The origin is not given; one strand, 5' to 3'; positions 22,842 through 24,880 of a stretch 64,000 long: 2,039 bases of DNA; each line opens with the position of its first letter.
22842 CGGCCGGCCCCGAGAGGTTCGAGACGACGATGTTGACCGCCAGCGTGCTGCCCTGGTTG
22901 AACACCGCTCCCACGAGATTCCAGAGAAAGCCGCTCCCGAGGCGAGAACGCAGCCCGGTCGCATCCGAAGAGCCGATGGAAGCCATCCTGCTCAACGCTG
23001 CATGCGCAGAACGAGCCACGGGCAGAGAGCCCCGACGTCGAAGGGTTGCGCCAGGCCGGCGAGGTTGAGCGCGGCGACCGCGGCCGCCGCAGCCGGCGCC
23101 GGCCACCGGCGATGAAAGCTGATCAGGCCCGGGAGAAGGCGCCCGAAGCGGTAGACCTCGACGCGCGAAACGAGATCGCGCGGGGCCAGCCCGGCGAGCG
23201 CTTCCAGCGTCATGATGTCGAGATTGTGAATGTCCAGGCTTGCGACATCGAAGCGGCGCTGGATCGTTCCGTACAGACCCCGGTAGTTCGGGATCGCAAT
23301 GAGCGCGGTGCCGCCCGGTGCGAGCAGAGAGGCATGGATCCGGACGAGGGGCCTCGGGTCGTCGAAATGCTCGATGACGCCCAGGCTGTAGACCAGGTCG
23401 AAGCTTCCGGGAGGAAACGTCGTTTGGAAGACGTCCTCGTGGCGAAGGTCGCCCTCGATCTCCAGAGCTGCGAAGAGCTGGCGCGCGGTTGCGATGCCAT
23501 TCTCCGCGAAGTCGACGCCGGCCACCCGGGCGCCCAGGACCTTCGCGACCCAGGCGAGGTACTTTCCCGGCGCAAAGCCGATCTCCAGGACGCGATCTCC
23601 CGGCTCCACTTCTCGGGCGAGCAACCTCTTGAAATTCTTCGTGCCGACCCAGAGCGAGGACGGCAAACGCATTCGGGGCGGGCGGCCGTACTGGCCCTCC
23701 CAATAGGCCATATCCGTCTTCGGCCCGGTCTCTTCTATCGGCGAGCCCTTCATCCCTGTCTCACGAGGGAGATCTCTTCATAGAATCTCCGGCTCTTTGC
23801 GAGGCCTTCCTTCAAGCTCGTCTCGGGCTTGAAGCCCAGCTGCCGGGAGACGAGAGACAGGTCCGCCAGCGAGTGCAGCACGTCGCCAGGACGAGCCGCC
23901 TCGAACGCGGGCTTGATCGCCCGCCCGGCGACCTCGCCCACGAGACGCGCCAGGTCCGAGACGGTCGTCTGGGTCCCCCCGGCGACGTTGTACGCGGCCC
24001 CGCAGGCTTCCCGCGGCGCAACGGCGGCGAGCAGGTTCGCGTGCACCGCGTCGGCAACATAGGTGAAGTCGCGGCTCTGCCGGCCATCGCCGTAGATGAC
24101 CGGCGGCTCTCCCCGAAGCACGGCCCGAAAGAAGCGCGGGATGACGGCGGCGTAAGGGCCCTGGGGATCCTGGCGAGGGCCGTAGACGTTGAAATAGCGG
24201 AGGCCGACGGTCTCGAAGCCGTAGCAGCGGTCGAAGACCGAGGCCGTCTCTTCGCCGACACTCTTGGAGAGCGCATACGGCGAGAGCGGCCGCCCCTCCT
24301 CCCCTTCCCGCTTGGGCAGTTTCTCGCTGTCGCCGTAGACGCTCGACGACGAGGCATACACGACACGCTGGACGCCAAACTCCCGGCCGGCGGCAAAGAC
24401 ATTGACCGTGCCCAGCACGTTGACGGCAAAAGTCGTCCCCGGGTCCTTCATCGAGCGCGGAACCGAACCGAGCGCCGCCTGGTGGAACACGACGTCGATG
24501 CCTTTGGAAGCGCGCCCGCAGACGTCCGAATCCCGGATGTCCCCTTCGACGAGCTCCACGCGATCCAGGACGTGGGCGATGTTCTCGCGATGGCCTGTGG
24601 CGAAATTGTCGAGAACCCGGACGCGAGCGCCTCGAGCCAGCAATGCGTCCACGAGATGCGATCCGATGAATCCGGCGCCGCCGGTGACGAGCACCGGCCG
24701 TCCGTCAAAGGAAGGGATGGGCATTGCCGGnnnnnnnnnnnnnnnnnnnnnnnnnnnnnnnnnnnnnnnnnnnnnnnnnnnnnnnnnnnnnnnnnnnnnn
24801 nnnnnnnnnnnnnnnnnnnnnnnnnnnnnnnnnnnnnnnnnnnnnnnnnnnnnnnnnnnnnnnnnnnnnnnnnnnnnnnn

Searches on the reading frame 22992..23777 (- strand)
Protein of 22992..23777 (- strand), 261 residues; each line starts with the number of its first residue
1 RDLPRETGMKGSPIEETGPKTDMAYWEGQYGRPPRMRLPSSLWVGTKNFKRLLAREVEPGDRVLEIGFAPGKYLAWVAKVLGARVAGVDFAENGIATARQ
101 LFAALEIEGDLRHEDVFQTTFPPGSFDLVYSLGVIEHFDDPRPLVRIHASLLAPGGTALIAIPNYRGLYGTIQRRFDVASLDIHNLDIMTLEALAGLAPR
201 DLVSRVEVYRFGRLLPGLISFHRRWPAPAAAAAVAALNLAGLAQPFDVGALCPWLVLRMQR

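Call 20: search_protein_families(library=pfam, proteins=[window:22992-23777:-], max_evalue=0.00001)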
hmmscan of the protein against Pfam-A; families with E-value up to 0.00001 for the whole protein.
window:22992-23777:- (261 aa): 6 families
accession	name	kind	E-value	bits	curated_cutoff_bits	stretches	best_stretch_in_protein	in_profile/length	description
PF08241.18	Methyltransf_11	-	5.1e-16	59.5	21.2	1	64-160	1-95/95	Methyltransferase domain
PF13649.12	Methyltransf_25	-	5.2e-15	56.4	27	1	63-156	1-97/97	Methyltransferase domain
PF13489.12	Methyltransf_23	-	5.6e-15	55.9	27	1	48-167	12-123/164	Methyltransferase domain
PF08242.18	Methyltransf_12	-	1.4e-11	45.4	30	1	64-157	1-97/98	Methyltransferase domain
PF13847.12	Methyltransf_31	-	1.6e-08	34.8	27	1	59-164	3-113/145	Methyltransferase domain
PF02353.26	CMAS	-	5e-06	26.5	27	1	56-140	59-142/273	Mycolic acid cyclopropane synthetase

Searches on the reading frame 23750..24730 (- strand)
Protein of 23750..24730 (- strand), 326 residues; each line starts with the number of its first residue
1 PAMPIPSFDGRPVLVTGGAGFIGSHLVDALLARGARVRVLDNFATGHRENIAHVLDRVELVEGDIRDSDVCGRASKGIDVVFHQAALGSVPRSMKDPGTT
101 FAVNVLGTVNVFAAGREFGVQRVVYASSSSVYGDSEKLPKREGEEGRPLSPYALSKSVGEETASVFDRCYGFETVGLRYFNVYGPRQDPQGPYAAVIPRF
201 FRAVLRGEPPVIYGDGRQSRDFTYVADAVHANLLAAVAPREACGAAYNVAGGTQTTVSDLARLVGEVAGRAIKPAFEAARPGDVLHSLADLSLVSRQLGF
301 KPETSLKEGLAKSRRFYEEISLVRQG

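Call 20: search_protein_families(library=pfam, proteins=[window:23750-24730:-], max_evalue=0.00001)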
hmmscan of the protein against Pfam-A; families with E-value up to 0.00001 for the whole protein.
window:23750-24730:- (326 aa): 8 families
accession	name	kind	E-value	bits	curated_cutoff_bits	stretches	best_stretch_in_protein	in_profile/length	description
PF01370.27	Epimerase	-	4.3e-66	223.2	20.9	1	13-250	1-240/240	NAD dependent epimerase/dehydratase family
PF16363.11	GDP_Man_Dehyd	-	5.4e-57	194.2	27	1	14-312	1-331/332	GDP-mannose 4,6 dehydratase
PF01073.25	3Beta_HSD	-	2.9e-30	105.7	22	1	14-239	1-232/280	3-beta hydroxysteroid dehydrogenase/isomerase family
PF02719.21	Polysacc_synt_2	-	4.1e-17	62.7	20.2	1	13-284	1-268/293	Polysaccharide biosynthesis protein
PF13460.12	NAD_binding_10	-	4.6e-12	46.6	27.2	1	17-138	1-108/184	NAD(P)H-binding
PF04321.23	RmlD_sub_bind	-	7.4e-12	45.4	27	1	13-270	3-233/287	RmlD substrate binding domain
PF07993.18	NAD_binding_4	-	1.7e-10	40.9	20.1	1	15-162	1-187/258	Male sterility protein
PF05368.20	NmrA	-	4.6e-09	36.7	27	1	13-128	5-107/298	NmrA-like family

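Call 44: search_protein_families(library=ncbifam, proteins=[window:23750-24724:-], max_evalue=0.00001)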
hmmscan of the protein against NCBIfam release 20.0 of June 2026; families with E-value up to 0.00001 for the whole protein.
window:23750-24724:- (324 aa): 32 families (the best 25 are shown)
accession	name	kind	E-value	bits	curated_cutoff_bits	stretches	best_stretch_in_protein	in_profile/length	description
NF011728.1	PRK15181.1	equivalog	1.1e-76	258.1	760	1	11-315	18-337/348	Vi polysaccharide biosynthesis UDP-N-acetylglucosaminuronic acid C-4 epimerase TviC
TIGR04180.1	EDH_00030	hypoth_equivalog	3.5e-54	183.9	475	1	11-301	1-295/297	NAD-dependent 4,6-dehydratase LegB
TIGR01179.1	galE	equivalog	1.3e-50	172.1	262.3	1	11-306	2-316/332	UDP-glucose 4-epimerase GalE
TIGR01181.1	dTDP_gluc_dehyt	equivalog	2.9e-48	164.6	365.1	1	11-317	2-313/321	dTDP-glucose 4,6-dehydratase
TIGR02197.1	heptose_epim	equivalog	3e-39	135.1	274.6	1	11-309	1-307/316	ADP-glyceromanno-heptose 6-epimerase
NF007956.0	PRK10675.1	subfamily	3.7e-33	115.1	394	1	11-307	3-321/338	UDP-glucose 4-epimerase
NF042422.1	oxyalk_red_OleD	equivalog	1.5e-27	96.9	580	1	11-259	3-243/329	2-alkyl-3-oxoalkanoate reductase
TIGR03466.1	HpnA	hypoth_equivalog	6.7e-26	90.9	367.65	1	10-162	2-153/327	hopanoid-associated sugar epimerase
NF007582.0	PRK10217.1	equivalog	8.1e-26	90.9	698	1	9-315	2-331/355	dTDP-glucose 4,6-dehydratase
NF007490.0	PRK10084.1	subfamily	1.3e-24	86.9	649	1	11-315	3-334/361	dTDP-glucose 4,6-dehydratase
NF042423.1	oxyalk_red_Shew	equivalog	3e-22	79.2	580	1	11-250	11-241/331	2-alkyl-3-oxoalkanoate reductase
NF052578.1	StrlDmthSdmBMthl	equivalog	9e-22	78.2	600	1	11-269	3-248/328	sterol demethylase protein SdmB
NF008360.0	PRK11150.1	equivalog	9.8e-22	77.5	452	1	11-259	2-247/310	ADP-glyceromanno-heptose 6-epimerase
NF047922.1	GDPFucSynFcl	equivalog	1e-19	71.2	500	1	73-315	51-301/308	GDP-L-fucose synthase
TIGR02622.1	CDP_4_6_dhtase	equivalog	3.6e-17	62.5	278.45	1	6-168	2-172/352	CDP-glucose 4,6-dehydratase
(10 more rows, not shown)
